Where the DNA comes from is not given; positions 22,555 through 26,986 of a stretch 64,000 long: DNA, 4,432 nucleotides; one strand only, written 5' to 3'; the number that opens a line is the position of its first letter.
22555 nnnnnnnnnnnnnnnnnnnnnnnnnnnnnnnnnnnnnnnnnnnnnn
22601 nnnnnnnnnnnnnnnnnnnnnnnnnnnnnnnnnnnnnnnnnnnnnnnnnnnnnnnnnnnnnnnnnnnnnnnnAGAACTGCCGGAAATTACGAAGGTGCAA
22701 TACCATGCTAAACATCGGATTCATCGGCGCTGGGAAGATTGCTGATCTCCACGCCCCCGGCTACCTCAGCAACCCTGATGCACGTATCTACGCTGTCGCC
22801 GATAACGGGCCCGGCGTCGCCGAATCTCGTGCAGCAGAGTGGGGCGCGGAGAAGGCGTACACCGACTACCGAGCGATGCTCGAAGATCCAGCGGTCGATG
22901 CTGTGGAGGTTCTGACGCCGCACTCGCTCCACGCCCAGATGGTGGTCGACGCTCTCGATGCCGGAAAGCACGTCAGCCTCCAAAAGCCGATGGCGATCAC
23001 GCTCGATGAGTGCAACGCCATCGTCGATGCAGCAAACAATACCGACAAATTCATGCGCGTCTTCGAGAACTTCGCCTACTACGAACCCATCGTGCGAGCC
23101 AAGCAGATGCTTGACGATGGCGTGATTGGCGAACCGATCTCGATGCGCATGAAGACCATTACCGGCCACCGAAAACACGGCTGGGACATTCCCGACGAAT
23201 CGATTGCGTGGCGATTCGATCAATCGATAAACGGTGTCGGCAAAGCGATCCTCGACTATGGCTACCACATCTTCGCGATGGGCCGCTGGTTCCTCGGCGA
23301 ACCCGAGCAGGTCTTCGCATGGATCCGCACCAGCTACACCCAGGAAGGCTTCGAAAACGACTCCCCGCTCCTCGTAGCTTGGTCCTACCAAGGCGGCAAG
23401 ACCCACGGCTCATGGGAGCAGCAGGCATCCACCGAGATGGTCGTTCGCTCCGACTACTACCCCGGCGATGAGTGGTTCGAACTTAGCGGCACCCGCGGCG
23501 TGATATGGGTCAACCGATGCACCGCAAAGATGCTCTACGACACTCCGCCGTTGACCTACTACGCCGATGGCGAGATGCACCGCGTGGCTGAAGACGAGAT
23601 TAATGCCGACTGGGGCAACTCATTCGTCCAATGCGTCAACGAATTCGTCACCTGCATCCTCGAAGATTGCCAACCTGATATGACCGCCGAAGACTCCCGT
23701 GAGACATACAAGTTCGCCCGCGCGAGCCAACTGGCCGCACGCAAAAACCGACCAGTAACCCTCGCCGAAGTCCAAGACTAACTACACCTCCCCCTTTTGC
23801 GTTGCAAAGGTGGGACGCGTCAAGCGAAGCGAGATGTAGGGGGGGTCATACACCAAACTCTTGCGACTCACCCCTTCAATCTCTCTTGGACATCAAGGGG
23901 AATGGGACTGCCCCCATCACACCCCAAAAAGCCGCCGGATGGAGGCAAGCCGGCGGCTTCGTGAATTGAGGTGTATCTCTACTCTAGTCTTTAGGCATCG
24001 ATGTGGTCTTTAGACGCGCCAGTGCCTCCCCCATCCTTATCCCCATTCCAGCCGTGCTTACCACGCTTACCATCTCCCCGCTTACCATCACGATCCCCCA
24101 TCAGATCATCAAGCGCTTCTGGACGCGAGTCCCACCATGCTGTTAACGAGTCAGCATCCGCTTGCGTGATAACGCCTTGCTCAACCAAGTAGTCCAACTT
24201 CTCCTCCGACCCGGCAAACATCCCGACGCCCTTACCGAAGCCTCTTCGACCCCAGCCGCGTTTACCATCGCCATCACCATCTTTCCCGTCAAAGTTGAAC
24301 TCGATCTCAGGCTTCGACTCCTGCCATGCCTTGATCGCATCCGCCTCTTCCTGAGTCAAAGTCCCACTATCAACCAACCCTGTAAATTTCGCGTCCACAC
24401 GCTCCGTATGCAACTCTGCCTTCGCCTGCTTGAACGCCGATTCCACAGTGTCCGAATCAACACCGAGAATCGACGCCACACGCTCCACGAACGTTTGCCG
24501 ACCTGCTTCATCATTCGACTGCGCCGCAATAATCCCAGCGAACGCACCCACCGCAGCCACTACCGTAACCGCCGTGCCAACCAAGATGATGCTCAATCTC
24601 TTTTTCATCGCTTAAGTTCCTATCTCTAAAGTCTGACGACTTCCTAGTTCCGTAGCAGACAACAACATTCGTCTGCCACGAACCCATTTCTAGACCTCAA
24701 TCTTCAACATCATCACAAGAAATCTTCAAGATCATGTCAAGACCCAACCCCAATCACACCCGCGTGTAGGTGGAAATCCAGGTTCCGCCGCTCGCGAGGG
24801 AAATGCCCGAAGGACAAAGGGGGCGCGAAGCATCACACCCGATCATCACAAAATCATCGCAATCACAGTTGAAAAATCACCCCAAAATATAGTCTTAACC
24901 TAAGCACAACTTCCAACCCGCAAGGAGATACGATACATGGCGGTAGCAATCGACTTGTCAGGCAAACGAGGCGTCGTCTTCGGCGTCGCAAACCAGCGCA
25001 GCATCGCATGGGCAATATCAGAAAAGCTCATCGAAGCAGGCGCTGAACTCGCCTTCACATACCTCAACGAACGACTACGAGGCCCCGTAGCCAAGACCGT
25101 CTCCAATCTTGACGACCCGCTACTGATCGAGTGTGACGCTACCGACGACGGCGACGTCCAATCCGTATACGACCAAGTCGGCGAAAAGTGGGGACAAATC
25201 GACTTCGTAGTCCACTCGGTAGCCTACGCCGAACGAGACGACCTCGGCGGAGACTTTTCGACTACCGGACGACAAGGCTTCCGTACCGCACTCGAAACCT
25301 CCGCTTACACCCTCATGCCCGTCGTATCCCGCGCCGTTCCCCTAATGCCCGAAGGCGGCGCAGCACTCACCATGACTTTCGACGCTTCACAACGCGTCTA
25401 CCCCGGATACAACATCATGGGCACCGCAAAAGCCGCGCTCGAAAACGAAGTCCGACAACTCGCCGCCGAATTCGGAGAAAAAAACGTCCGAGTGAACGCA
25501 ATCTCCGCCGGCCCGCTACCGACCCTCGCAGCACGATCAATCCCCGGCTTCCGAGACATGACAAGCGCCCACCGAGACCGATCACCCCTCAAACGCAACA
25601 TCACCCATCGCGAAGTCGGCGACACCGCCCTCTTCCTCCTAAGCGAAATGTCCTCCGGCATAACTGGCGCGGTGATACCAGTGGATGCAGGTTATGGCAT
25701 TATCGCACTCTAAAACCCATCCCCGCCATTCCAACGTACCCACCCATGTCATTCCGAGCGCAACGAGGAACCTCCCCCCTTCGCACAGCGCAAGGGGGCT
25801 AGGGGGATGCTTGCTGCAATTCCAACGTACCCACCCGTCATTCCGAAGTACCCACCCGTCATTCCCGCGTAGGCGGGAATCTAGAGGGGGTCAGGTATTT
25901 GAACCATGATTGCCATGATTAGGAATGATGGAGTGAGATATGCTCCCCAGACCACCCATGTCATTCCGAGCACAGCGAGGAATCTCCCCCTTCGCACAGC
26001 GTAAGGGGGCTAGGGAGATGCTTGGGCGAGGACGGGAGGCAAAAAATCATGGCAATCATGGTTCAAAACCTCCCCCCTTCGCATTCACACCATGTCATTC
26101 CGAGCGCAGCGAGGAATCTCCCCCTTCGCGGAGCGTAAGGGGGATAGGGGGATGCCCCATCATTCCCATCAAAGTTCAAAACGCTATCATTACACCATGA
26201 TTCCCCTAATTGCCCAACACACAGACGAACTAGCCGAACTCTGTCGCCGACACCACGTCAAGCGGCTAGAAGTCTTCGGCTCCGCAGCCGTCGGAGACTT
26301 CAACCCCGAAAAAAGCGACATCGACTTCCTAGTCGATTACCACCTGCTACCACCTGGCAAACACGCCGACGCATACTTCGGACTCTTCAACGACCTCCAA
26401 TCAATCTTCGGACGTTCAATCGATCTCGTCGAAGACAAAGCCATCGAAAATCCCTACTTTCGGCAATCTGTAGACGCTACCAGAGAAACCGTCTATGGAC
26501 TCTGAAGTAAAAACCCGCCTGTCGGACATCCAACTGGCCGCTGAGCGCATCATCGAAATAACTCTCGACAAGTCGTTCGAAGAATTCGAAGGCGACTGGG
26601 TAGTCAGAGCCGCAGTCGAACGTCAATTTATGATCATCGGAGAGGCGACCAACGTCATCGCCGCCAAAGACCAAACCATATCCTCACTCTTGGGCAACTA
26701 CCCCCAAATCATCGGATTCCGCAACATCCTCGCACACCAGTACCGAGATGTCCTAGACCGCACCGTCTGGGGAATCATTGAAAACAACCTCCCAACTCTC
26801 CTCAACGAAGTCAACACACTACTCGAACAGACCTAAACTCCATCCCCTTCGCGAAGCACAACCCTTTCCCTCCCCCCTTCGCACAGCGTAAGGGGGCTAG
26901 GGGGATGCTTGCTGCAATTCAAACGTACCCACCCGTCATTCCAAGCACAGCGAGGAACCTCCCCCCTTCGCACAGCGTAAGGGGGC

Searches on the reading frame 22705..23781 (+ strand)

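Call 42: search_protein_families(library=pfam, proteins=[window:22705-23781:+])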
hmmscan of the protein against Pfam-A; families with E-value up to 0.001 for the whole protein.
window:22705-23781:+ (358 aa): 4 families
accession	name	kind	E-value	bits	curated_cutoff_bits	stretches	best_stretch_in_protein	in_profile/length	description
PF01408.29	GFO_IDH_MocA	-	6.7e-26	91.8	24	1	2-119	1-118/120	Oxidoreductase family, NAD-binding Rossmann fold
PF22725.1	GFO_IDH_MocA_C3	-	1.9e-14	54.1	27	1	130-267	2-123/124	GFO/IDH/MocA C-terminal domain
PF02894.22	GFO_IDH_MocA_C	-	3.5e-09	37.2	22.9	1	133-353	1-218/218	Oxidoreductase family, C-terminal alpha/beta domain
PF03447.22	NAD_binding_3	-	3.6e-06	28.1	24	1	5-114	3-110/116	Homoserine dehydrogenase, NAD binding domain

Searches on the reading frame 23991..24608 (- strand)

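Call 42: search_protein_families(library=pfam, proteins=[window:23991-24608:-])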
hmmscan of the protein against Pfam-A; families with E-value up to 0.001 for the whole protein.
window:23991-24608:- (205 aa): 1 family
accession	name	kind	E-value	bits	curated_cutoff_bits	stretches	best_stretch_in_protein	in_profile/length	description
PF10925.13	DUF2680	-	6.1e-07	29.9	25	0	78-98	27-47/57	Protein of unknown function (DUF2680)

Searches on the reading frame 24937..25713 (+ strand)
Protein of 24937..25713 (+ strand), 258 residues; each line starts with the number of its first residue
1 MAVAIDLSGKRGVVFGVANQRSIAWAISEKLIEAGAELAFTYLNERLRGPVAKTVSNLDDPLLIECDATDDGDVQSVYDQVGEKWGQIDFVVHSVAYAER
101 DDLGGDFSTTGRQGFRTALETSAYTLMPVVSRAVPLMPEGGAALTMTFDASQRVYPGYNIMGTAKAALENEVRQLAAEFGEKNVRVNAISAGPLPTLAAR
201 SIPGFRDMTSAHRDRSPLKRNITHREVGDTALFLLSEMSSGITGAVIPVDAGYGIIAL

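Call 15: find_encoding_contigs(protein=window:24937-25713:+, flank=10000, max_places=6)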
Protein window:24937-25713:+ (258 aa): no gene with exactly this product is on record in the collection.

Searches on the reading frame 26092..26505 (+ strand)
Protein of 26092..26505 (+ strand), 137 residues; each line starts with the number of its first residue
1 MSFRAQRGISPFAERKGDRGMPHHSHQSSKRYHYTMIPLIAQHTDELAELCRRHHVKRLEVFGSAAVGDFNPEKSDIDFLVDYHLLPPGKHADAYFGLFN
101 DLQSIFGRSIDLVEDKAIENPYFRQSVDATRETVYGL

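Call 42: search_protein_families(library=pfam, proteins=[window:26092-26505:+])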
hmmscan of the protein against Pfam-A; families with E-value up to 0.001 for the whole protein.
window:26092-26505:+ (137 aa): 2 families
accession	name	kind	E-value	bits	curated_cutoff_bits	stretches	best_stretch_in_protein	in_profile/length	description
PF01909.29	NTP_transf_2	-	1.4e-10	41.8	21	1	49-126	7-85/93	Nucleotidyltransferase domain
PF18765.7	Polbeta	-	2.9e-08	34.2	26.9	1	47-135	3-88/93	Polymerase beta, Nucleotidyltransferase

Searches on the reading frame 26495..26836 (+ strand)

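Call 42: search_protein_families(library=pfam, proteins=[window:26495-26836:+])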
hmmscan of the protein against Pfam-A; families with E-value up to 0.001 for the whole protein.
window:26495-26836:+ (113 aa): 1 family
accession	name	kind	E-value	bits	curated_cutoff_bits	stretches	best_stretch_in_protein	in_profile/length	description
PF01934.22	HepT-like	-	2.9e-20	72.6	23.5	1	12-108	1-119/120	Ribonuclease HepT-like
